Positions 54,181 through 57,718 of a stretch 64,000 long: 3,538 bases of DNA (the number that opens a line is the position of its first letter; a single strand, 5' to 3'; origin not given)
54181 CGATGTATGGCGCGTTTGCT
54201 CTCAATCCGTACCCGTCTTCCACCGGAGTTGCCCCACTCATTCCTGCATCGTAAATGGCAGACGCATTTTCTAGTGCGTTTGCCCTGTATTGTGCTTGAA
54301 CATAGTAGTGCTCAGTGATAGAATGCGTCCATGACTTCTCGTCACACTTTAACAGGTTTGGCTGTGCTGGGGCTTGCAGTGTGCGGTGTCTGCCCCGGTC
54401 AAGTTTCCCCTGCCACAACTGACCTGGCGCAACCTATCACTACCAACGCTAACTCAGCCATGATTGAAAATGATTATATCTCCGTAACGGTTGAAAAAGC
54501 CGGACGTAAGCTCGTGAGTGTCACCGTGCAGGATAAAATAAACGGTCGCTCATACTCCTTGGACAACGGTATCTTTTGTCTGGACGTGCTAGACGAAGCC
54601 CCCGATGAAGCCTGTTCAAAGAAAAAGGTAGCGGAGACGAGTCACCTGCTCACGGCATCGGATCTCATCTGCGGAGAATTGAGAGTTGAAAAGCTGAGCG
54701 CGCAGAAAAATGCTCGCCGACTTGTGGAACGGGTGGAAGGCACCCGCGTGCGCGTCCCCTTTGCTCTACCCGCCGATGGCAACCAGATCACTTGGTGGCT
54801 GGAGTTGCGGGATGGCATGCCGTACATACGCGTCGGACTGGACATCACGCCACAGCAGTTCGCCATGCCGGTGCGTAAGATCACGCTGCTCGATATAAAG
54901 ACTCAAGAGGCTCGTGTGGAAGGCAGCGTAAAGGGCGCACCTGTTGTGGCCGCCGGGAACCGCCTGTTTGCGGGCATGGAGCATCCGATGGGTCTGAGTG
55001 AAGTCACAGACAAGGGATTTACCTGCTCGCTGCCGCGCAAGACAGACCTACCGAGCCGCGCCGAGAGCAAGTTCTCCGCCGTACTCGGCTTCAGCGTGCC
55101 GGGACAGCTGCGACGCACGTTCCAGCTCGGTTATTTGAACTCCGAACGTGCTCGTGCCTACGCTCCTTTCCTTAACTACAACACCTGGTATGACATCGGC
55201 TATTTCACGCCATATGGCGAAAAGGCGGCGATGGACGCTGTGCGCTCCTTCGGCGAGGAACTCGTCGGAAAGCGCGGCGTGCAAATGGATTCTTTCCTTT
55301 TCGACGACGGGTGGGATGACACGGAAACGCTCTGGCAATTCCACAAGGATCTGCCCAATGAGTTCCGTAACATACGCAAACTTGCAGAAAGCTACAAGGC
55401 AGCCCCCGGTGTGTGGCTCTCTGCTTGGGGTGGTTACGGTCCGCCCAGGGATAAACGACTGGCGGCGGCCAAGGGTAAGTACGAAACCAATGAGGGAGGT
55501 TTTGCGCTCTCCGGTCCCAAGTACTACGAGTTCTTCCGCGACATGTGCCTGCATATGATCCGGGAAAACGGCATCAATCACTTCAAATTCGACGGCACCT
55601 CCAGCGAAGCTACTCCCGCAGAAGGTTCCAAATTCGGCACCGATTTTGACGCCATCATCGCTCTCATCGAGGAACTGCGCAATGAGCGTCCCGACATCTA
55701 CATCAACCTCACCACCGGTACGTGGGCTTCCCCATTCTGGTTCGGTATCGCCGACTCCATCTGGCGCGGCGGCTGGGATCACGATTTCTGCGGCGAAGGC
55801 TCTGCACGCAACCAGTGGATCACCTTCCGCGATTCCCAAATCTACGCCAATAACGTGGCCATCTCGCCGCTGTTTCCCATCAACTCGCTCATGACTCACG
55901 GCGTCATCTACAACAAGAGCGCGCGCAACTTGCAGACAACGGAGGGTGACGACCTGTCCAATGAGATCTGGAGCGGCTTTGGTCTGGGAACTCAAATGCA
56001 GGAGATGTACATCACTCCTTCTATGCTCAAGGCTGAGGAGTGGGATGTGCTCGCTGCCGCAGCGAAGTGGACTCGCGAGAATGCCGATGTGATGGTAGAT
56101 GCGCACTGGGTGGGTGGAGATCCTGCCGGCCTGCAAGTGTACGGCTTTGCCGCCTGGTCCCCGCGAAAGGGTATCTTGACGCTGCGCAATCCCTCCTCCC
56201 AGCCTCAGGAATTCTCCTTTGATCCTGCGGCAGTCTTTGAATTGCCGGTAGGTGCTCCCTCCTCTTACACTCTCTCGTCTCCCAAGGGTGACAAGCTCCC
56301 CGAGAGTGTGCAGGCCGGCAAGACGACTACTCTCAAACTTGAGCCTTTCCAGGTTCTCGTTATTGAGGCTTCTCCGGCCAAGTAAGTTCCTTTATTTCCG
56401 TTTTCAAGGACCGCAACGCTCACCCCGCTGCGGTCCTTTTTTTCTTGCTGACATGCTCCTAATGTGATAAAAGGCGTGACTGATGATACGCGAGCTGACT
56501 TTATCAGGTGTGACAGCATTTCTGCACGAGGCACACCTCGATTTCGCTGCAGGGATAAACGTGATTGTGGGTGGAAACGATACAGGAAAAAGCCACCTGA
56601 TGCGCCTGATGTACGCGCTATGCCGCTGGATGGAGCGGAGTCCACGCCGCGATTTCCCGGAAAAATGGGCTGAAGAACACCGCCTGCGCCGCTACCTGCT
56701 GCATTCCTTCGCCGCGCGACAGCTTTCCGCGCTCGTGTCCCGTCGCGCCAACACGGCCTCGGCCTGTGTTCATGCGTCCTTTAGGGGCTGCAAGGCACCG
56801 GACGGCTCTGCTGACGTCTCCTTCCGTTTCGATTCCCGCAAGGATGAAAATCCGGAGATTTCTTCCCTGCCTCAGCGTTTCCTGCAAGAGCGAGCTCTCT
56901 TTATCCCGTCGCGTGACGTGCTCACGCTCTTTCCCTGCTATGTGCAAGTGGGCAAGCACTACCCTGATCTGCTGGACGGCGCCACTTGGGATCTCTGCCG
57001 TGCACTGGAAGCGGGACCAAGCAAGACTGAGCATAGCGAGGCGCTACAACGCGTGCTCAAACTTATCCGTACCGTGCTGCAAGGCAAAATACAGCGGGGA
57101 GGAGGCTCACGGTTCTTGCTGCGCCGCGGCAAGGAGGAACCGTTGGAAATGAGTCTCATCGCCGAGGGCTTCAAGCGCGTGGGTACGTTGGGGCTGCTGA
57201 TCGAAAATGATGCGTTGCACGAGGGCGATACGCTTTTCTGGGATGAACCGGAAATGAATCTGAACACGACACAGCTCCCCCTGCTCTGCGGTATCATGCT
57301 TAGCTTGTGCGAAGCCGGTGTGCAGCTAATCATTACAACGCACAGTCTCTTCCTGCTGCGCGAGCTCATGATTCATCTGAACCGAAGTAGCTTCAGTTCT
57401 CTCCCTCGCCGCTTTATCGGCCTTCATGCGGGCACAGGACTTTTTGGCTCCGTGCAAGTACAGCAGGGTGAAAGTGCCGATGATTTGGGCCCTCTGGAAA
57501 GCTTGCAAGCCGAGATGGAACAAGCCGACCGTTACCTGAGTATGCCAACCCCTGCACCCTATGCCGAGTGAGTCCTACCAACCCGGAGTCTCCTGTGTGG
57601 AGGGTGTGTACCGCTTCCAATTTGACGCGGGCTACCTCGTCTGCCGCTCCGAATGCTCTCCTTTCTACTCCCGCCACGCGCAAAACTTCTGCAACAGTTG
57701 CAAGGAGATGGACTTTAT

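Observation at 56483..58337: Overlapping ABC/AAA_21-type ATPase plus PD-(D/E)xK-like effector pair (Septu/PARIS-like logic with a different nuclease)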

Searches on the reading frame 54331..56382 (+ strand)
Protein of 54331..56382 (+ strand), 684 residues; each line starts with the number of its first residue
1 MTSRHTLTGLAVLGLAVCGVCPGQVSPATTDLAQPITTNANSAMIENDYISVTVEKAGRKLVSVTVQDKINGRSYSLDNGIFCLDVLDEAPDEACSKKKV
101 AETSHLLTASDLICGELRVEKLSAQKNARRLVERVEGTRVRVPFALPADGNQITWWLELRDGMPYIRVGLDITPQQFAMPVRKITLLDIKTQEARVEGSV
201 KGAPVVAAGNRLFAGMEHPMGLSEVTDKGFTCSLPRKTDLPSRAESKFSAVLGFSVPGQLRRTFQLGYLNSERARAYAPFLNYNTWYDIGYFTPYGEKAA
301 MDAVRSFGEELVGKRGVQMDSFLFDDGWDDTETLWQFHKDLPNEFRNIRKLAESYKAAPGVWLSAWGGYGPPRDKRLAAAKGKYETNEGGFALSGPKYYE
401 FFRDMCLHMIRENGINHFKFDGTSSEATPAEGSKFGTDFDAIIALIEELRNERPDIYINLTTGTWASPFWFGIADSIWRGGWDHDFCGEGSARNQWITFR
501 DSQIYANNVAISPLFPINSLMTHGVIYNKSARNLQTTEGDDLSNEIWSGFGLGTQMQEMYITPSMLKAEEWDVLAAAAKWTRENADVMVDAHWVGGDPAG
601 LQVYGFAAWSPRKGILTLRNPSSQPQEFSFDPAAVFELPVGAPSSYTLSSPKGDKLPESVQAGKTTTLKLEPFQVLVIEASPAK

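Call 79: find_homologous_proteins(query=window:54331-56382:+, max_evalue=1e-20)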
Query window:54331-56382:+ (684 aa): 5213 proteins with E <= 1e-20 among 8000 candidates; the best 120 are listed.
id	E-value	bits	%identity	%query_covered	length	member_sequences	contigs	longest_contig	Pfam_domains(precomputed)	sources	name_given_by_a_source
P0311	0.0e+0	1526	95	100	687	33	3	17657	-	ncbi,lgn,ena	-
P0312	0.0e+0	1282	79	98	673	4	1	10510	-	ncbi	-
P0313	0.0e+0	1249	78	98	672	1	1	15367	-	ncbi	-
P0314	0.0e+0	1246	77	100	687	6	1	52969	-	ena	-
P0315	0.0e+0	1245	77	99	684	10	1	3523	-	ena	-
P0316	0.0e+0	1240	77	100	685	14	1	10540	-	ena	-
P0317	0.0e+0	1231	77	100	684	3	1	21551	-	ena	-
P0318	0.0e+0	1229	76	100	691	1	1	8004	-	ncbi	-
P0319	0.0e+0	1227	76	100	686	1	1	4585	-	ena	-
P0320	0.0e+0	1212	75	100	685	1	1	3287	-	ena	-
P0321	0.0e+0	1210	75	100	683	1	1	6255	-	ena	-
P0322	0.0e+0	1198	74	100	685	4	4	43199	-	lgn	-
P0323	0.0e+0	1187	73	100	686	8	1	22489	-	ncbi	-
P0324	0.0e+0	1186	77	94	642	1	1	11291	-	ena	-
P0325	0.0e+0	1184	74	99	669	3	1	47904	-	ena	-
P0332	0.0e+0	1159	72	99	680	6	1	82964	-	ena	-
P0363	0.0e+0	1136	71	100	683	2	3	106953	-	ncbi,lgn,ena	-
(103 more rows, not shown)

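Call 80: find_encoding_contigs(protein=P0314, flank=7000, max_places=2)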
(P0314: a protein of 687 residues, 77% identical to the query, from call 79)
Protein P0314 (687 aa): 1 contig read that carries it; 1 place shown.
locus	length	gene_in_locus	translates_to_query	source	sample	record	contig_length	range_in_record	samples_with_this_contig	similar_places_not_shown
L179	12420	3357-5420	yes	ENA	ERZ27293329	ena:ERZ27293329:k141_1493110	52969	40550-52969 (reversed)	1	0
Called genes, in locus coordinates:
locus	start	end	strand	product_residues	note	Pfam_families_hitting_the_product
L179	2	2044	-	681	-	?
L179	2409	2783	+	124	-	-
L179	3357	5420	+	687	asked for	-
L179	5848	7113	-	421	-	PF07396:Porin_O_P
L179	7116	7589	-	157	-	PF00072:Response_reg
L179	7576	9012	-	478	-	PF00027:cNMP_binding (weak), PF02518:HATPase_c, PF14501:HATPase_c_5 (weak)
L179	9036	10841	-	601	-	PF00939:Na_sulph_symp, PF03600:CitMHS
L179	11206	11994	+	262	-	PF01757:Acyl_transf_3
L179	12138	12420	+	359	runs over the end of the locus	PF19040:SGNH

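Call 81: find_encoding_contigs(protein=P0332, flank=7000, max_places=2)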
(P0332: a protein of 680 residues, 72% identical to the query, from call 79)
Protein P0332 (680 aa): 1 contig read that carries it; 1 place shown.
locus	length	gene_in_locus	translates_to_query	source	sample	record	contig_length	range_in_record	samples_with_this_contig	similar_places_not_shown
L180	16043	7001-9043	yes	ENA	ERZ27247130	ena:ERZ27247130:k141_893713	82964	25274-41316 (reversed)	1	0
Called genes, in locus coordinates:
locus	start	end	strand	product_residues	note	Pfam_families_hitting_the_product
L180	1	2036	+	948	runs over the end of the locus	PF13491:FtsK_4TM, PF17854:FtsK_alpha, PF01580:FtsK_SpoIIIE, PF09397:FtsK_gamma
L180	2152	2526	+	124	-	PF02566:OsmC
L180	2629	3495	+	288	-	PF02749:QRPTase_N, PF01729:QRPTase_C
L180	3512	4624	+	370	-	PF02481:DNA_processg_A, PF18306:LDcluster4 (weak), PF17782:WHD_DprA (weak)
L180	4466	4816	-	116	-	-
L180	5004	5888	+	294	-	PF00005:ABC_tran (weak), PF13304:AAA_21, PF13175:AAA_15 (weak)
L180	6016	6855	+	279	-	-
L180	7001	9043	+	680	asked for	-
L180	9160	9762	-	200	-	PF03729:DUF308 (weak)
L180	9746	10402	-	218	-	PF00081:Sod_Fe_N, PF02777:Sod_Fe_C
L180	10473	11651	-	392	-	PF02661:Fic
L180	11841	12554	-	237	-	PF00481:PP2C (weak), PF13672:PP2C_2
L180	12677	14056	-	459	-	PF05496:RuvB_N, PF01078:Mg_chelatase (faint), PF13191:AAA_16 (faint), PF00004:AAA, PF07728:AAA_5 (weak), PF16193:AAA_assoc_2, PF12002:MgsA_C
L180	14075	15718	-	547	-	-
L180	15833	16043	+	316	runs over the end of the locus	-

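Call 82: find_encoding_contigs(protein=P0363, flank=7000, max_places=2)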
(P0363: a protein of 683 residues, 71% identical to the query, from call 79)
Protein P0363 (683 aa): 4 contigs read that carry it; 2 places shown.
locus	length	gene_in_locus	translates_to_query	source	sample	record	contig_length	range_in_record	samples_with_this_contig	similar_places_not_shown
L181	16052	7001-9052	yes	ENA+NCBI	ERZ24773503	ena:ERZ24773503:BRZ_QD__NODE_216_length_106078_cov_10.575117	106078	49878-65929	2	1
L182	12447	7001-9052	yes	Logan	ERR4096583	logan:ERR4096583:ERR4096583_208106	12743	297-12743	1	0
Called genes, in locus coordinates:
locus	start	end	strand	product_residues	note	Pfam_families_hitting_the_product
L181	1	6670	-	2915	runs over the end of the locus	-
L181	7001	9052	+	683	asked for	-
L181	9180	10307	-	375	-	PF00589:Phage_integrase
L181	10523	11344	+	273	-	-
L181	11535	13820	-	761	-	PF01384:PHO4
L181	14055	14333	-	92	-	PF12796:Ank_2, PF00023:Ank (faint), PF13857:Ank_5 (faint), PF13606:Ank_3 (faint), PF13637:Ank_4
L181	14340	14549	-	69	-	-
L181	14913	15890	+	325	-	PF01625:PMSR, PF01641:SelR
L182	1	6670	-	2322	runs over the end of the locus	?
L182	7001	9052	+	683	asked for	-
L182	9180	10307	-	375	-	PF00589:Phage_integrase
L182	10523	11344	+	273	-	-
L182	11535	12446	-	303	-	?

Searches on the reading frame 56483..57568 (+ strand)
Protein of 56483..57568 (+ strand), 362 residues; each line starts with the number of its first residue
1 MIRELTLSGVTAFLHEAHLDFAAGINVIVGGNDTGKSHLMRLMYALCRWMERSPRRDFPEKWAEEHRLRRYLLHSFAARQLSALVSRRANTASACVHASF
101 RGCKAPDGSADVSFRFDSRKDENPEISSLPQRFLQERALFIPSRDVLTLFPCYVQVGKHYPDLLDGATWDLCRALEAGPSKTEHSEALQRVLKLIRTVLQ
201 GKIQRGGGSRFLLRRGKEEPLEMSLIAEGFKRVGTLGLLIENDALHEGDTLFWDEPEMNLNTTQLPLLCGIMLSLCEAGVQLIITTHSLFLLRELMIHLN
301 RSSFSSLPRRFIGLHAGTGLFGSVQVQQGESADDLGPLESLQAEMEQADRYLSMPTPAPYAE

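Call 3: search_protein_families(library=pfam, proteins=[window:56483-57568:+], max_evalue=1)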
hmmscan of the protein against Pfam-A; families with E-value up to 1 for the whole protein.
window:56483-57568:+ (362 aa): 6 families
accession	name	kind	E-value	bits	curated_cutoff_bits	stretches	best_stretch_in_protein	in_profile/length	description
PF13304.12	AAA_21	-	1.1e-15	59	27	2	183-292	220-303/304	AAA domain, putative AbiEii toxin, Type IV TA system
PF13175.12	AAA_15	-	1.4e-08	35.2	32.1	2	15-47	15-47/374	AAA ATPase domain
PF13476.12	AAA_23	-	5.8e-05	24.2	27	1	5-41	2-37/201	AAA domain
PF02463.25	SMC_N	-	0.00038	20.4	40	1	1-47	1-49/220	RecF/RecN/SMC N terminal domain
PF13514.12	AAA_27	-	0.068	13.2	22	1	15-52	15-55/206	AAA domain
PF13166.12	AAA_13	-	0.38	9.8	36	0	23-46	16-39/713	AAA domain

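Call 4: search_protein_families(library=padloc, proteins=[window:56483-57568:+], max_evalue=1)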
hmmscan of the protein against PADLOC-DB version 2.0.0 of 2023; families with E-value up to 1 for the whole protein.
window:56483-57568:+ (362 aa): 85 families (the best 25 are shown)
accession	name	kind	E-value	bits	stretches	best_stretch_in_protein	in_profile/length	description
PDLC04146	HEC-02B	-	7.6e-63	210.6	1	1-354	1-342/344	-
PDLC04213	HEC-02A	-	1.8e-59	200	1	1-336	1-314/337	-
PDLC04214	HEC-02A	-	3.6e-46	156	1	1-300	1-290/338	-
PDLC02980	AriA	-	9.1e-17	60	2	191-292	220-303/304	-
PDLC04033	PD-T4-4_A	-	1.1e-12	45.9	2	183-300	261-380/460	-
PDLC02335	AbiLi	-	1.6e-10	38.6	1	1-301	49-245/326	AbiLi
PDLC03878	NsnB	-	8.3e-10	36.9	2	235-301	224-290/345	-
PDLC02979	AriA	-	2.8e-09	35.2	2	247-291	327-372/373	-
PDLC04032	PD-T4-4_A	-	5.4e-09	33.5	1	185-296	282-395/474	-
PDLC00102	GajA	-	1.8e-08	31.3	2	14-41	14-41/532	AAA ATPase domain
PDLC04664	PDC-M47A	-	6.7e-08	29.9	1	246-300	320-376/461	-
PDLC04175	HEC-01A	-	6.9e-08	29.9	2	216-296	239-316/363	-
PDLC04177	HEC-01A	-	1.5e-07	28.8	2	254-295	303-343/393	-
PDLC00098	GajA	-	2.1e-07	28.1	2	1-46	2-46/534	AAA ATPase domain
PDLC02336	AbiLi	-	1.2e-06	26.4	2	180-303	184-304/340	AbiLi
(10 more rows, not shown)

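Call 5: search_protein_families(library=ncbifam, proteins=[window:56483-57568:+], max_evalue=1)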
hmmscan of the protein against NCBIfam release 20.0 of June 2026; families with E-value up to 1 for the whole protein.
window:56483-57568:+ (362 aa): 21 families
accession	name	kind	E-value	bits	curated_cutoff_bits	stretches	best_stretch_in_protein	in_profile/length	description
NF002981.0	PRK03695.1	equivalog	1.4e-05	24.5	281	1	238-289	146-197/253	vitamin B12 ABC transporter ATP-binding protein BtuD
TIGR01189.1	ccmA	equivalog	0.0014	18.4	131.6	1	10-51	12-54/198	heme ABC exporter ATP-binding protein CcmA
TIGR02673.1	FtsE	equivalog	0.002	17.8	264.85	1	248-294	156-202/214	cell division ATP-binding protein FtsE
NF038234.1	retron_eff_Eco8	equivalog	0.0077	14.9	250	1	17-43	17-43/679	retron Eco8 family effector endonuclease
NF010068.0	PRK13548.1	equivalog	0.0078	15.3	261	1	12-43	19-51/261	heme ABC transporter ATP-binding protein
TIGR01166.1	cbiO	subfamily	0.0093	15.4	211.8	1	248-289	146-187/190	cobalt ABC transporter, ATP-binding protein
NF003034.1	PRK03918.1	equivalog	0.011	13.7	700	1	16-43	16-43/878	DNA double-strand break repair ATPase Rad50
NF041760.1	PtuA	equivalog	0.036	13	500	1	3-51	53-100/524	retron Ec78 anti-phage system effector ATPase PtuA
TIGR03771.1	anch_rpt_ABC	equivalog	0.037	13.7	268.8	1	249-289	133-173/223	anchored repeat-type ABC transporter ATP-binding subunit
NF041034.1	Rad50_Sulf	equivalog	0.04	11.7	1000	1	15-57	14-58/872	DNA double-strand break repair ATPase Rad50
NF007027.0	PRK09493.1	equivalog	0.041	13.2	379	0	9-46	12-50/240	glutamine ABC transporter ATP-binding protein GlnQ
NF040905.2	GguA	equivalog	0.049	12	810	0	8-43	12-47/500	multiple monosaccharide ABC transporter ATP-binding protein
TIGR00611.2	recf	equivalog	0.059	12.5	172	1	14-49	12-47/339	DNA replication/repair protein RecF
NF010061.0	PRK13538.1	equivalog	0.066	12.7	195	0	17-48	24-56/211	cytochrome c biogenesis heme-transporting ATPase CcmA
TIGR03608.1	L_ocin_972_ABC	subfamily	0.083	12.3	254.85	1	245-291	150-196/206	putative bacteriocin export ABC transporter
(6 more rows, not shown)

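Call 7: search_protein_families(library=phrogs, proteins=[window:56483-57568:+], max_evalue=1)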
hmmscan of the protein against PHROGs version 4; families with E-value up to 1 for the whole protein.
window:56483-57568:+ (362 aa): 14 families
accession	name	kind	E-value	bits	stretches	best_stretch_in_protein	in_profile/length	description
phrog_14430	-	unknown function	3.5e-17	63.7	2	170-295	260-385/444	-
phrog_3940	-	unknown function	2.4e-07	30.9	2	1-48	4-50/537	-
phrog_4747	-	unknown function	2.7e-06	27.7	1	251-294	337-381/610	-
phrog_8323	-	unknown function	5.2e-05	23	1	15-50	63-98/623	-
phrog_13167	-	unknown function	6.8e-05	22.9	1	221-295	312-385/477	-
phrog_7507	-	unknown function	0.00065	20.1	1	17-46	18-47/483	-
phrog_21420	-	unknown function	0.00065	19.3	1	246-297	524-575/654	-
phrog_9802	-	unknown function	0.0022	18.1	1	19-45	21-47/438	-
phrog_5836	-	unknown function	0.0035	16.3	1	243-295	301-354/1071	-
phrog_8066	-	unknown function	0.0051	16.7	0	245-295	381-432/522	-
phrog_1637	-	unknown function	0.0063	15.9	1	15-43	18-47/661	-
phrog_29295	-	unknown function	0.047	13.1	1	18-44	21-52/599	-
phrog_16465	-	DNA, RNA and nucleotide metabolism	0.078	13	1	15-43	17-45/491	exonuclease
phrog_293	-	moron, auxiliary metabolic gene and host takeover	0.15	10.9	0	245-293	564-612/1058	ABC transporter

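Call 9: search_solved_structures(query=window:56483-57568:+, max_evalue=0.01)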
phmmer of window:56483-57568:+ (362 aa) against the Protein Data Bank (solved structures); distinct sequences matched with E-value up to 0.01: 0.
